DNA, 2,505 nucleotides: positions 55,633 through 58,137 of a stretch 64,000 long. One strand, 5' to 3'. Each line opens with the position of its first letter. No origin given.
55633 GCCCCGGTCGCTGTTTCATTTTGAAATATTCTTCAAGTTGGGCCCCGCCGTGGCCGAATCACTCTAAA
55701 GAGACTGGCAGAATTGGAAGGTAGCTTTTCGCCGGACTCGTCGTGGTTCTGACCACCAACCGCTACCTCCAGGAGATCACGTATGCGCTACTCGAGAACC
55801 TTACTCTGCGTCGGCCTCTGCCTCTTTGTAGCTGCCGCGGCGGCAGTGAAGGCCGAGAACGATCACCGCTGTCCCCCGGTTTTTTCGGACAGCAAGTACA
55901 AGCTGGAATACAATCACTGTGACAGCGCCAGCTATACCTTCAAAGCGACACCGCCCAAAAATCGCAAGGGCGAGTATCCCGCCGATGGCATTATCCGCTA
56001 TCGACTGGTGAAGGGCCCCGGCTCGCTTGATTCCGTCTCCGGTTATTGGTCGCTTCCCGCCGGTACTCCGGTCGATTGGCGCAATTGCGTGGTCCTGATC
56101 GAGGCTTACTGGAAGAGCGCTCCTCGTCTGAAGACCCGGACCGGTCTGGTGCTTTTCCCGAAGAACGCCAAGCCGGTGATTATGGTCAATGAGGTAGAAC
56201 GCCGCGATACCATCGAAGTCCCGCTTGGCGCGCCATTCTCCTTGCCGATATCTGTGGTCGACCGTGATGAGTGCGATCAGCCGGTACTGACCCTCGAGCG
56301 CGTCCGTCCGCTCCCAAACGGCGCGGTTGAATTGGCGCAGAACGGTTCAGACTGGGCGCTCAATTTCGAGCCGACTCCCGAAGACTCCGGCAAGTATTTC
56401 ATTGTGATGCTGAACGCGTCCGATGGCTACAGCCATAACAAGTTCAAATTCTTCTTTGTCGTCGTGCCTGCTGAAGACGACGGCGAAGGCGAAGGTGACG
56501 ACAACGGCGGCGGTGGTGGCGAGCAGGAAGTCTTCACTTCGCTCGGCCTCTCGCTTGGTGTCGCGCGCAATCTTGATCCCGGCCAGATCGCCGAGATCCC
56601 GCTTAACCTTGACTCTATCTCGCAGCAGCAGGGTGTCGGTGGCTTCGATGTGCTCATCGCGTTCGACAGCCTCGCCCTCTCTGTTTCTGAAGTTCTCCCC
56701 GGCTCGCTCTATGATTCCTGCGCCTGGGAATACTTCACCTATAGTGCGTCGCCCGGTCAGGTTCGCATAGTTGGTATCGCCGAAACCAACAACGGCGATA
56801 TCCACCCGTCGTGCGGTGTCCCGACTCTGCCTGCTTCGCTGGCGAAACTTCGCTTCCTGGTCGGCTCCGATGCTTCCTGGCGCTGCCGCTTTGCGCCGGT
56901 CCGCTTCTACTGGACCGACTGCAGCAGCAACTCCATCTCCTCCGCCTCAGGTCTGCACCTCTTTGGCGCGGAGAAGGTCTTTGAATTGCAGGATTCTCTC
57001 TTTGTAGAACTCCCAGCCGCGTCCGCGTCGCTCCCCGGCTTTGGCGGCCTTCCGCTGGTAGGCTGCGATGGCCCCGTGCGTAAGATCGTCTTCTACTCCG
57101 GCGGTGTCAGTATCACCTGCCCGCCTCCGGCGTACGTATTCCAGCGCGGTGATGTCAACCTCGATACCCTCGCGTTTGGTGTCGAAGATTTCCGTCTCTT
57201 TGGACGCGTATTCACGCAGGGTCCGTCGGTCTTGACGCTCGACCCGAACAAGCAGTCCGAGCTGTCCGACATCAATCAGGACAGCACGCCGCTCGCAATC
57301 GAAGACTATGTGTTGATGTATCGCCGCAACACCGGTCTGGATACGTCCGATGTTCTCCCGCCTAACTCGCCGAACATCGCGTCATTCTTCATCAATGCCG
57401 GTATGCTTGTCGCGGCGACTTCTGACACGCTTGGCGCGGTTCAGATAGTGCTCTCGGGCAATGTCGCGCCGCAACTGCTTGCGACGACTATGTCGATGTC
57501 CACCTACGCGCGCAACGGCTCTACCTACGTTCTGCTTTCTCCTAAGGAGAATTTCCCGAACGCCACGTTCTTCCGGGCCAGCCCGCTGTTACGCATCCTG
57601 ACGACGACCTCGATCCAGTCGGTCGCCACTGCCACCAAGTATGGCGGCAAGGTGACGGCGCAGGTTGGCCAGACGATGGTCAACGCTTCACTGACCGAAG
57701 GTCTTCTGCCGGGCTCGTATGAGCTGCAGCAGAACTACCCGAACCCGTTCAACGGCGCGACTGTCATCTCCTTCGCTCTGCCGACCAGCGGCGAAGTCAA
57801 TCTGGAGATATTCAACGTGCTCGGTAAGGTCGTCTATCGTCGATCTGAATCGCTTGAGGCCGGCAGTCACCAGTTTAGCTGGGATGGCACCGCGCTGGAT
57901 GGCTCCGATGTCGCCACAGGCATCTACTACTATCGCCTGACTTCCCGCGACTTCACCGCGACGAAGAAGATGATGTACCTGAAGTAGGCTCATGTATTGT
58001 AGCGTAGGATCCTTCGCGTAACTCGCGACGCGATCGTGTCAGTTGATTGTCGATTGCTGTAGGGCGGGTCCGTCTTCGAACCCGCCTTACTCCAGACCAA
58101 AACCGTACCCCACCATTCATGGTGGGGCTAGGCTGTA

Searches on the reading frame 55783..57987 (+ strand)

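Call 80: search_protein_families(library=pfam, proteins=[window:55783-57987:+], max_evalue=0.00001)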
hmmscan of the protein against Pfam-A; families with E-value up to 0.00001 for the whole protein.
window:55783-57987:+ (734 aa): 4 families
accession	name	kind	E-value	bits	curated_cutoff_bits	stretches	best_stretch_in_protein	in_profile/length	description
PF13860.13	FlgD_ig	-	4.2e-10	39.9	27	1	658-721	8-75/79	FlgD Ig-like domain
PF18962.6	Por_Secre_tail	-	1.1e-09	38.9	27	1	652-730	2-73/75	Secretion system C-terminal sorting domain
PF13585.12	CHU_C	-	2.7e-06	27.9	27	1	670-729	27-80/86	CHU_C Type IX secretion signal domain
PF00963.24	Cohesin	-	9.5e-06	26.3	24.1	0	257-330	4-76/139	Cohesin domain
